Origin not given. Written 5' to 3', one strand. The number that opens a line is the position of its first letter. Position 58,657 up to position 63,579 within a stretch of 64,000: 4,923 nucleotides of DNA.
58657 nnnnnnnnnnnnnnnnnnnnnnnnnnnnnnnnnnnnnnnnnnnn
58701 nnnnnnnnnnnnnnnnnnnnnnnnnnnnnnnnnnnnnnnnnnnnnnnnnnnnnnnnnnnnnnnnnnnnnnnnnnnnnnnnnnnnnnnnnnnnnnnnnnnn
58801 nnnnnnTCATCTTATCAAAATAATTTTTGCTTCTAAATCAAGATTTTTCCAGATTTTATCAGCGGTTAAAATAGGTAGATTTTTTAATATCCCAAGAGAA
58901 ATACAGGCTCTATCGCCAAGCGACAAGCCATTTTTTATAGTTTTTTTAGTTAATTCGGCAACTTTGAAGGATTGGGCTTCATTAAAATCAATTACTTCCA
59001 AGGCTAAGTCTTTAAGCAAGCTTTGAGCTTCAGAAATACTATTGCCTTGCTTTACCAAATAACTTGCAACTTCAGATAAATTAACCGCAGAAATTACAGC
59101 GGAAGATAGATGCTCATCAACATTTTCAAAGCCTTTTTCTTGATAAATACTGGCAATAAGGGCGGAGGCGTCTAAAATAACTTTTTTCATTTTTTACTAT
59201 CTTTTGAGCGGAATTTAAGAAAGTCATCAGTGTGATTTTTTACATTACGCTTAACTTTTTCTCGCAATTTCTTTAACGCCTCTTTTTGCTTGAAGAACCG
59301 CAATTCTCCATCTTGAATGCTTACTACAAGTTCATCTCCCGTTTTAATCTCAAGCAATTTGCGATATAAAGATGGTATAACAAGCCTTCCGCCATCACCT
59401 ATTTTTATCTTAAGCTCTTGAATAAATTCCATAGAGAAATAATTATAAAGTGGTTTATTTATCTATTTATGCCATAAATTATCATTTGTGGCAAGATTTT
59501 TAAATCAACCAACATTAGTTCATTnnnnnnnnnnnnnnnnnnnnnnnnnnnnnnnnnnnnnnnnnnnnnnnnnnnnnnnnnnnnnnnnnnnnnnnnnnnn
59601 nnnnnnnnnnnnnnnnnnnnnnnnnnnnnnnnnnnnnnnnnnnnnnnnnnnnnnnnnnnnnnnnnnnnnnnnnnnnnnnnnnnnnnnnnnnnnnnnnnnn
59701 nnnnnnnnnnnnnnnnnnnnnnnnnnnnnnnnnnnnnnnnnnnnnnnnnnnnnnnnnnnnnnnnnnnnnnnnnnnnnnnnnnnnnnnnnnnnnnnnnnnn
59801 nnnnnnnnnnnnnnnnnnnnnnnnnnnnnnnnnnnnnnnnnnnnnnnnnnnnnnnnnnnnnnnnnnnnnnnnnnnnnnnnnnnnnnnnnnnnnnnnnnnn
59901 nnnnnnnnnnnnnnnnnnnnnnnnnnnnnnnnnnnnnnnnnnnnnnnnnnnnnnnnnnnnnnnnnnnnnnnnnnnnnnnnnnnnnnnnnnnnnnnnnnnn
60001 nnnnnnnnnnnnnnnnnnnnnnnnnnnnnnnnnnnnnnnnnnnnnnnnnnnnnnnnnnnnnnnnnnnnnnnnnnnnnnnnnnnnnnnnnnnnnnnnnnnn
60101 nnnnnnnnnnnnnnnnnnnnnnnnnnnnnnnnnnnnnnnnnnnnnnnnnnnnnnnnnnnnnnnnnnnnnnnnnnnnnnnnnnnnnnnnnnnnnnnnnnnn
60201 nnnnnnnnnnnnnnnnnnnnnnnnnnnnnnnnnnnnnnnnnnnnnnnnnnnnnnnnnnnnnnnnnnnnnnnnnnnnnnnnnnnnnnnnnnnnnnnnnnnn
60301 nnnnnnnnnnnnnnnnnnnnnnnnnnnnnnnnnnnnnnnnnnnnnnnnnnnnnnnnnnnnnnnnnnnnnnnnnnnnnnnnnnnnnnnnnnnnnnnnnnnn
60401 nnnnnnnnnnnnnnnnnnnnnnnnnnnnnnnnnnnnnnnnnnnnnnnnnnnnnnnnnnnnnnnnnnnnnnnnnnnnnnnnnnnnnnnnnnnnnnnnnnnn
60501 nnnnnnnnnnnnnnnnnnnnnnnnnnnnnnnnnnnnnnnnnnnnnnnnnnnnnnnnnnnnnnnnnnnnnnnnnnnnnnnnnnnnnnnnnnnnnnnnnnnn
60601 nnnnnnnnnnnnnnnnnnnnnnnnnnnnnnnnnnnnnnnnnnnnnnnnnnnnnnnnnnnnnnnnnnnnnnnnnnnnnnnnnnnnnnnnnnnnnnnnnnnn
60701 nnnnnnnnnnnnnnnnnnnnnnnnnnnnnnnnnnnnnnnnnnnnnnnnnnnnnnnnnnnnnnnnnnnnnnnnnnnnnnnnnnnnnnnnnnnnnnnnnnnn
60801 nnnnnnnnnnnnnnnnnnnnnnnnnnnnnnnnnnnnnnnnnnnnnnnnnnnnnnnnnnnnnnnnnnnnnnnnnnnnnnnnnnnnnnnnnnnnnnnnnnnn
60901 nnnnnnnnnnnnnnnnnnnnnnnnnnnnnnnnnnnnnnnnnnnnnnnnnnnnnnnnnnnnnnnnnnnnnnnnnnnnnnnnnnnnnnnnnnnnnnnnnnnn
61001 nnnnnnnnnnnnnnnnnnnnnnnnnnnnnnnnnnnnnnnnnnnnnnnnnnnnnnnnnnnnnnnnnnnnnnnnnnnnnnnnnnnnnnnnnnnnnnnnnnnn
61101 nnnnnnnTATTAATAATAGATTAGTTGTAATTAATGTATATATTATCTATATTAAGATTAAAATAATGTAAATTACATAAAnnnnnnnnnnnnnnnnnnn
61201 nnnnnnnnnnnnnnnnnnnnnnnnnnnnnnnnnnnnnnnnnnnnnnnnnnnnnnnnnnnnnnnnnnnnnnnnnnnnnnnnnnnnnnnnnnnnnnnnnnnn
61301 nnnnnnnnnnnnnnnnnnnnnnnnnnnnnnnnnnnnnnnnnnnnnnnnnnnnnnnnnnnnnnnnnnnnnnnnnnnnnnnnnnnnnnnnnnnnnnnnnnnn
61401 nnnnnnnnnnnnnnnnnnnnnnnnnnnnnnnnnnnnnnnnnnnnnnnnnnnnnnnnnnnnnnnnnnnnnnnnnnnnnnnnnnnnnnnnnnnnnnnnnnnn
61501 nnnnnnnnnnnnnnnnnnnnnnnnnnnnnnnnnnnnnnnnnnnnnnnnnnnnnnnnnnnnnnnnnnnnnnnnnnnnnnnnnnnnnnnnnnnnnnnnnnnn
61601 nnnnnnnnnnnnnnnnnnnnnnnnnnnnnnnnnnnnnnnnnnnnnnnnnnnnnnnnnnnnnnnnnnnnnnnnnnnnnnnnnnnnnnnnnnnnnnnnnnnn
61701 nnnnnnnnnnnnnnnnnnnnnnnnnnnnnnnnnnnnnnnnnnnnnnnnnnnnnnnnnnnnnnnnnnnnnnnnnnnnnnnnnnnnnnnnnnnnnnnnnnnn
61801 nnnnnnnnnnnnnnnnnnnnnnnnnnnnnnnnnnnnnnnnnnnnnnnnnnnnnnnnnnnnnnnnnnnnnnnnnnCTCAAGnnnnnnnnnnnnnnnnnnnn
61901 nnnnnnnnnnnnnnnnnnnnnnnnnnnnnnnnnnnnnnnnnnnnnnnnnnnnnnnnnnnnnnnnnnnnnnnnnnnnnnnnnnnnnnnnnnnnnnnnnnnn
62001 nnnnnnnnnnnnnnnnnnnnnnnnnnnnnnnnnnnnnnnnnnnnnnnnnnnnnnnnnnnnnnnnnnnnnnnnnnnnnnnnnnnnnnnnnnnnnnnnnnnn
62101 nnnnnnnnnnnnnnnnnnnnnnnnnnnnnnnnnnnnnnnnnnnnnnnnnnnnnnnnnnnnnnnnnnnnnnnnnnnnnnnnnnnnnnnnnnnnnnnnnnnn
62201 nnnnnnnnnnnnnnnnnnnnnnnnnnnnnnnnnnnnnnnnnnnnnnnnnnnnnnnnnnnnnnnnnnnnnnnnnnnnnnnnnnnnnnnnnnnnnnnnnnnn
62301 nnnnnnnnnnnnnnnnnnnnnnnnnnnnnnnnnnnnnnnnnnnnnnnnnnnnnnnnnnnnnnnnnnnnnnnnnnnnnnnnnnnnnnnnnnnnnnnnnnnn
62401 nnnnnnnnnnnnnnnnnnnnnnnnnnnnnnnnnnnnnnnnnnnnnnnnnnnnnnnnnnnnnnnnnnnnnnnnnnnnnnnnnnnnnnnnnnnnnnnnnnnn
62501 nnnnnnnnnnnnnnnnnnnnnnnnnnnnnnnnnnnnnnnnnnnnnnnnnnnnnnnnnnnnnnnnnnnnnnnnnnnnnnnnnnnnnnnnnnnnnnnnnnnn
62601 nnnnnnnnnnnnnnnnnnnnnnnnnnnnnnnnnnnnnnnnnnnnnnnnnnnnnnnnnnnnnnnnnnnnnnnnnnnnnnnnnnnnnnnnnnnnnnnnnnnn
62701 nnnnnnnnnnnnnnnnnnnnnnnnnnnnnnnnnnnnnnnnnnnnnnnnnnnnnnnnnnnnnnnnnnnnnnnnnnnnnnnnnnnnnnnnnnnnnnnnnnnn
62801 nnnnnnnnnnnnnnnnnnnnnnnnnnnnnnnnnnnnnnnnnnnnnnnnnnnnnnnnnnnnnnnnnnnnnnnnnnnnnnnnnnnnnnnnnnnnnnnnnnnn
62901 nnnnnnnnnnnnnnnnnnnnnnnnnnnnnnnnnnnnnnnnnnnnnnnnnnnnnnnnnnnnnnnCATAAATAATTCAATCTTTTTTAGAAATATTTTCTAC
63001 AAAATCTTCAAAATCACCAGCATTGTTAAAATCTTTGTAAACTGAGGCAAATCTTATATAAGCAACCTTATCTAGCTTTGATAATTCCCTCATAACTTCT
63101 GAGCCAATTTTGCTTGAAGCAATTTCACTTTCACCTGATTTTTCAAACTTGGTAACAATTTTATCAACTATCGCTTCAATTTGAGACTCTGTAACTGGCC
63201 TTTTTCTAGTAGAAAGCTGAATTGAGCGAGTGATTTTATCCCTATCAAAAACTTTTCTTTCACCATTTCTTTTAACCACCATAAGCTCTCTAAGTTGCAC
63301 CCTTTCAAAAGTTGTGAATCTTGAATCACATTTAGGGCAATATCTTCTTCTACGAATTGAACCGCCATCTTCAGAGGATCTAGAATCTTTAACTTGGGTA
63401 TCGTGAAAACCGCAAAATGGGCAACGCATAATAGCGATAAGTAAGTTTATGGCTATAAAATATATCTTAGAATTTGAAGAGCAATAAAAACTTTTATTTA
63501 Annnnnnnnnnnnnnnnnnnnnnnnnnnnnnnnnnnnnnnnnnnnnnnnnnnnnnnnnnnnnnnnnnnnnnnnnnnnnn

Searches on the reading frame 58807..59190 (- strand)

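Call 19: search_protein_families(library=pfam, proteins=[window:58807-59190:-], max_evalue=0.00001)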
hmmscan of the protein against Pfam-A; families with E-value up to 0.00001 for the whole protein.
window:58807-59190:- (127 aa): 1 family
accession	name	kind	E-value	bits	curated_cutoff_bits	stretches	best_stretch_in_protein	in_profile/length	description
PF01850.27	PIN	-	4.8e-11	43.7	23.6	1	4-118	1-118/120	PIN domain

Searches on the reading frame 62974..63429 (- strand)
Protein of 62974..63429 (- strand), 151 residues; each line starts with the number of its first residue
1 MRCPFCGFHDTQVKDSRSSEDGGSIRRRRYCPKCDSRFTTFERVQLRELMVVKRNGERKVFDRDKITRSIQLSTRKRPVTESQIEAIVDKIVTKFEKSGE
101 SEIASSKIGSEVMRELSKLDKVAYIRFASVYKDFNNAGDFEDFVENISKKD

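Call 93: search_protein_families(library=pfam, proteins=[window:62974-63429:-], max_evalue=0.01)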
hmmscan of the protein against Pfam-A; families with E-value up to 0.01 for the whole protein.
window:62974-63429:- (151 aa): 3 families
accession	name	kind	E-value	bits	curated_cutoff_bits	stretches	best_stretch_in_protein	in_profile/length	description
PF03477.21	ATP-cone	-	7.7e-21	74.9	25.8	1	50-135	2-86/88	ATP cone domain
PF22811.2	Zn_ribbon_NrdR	-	3e-20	72.3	27.2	1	1-42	1-42/42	Transcriptional repressor NrdR-like, N-terminal domain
PF08271.17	Zn_Ribbon_TF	-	0.0058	16.6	29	0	30-41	2-13/43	TFIIB zinc-binding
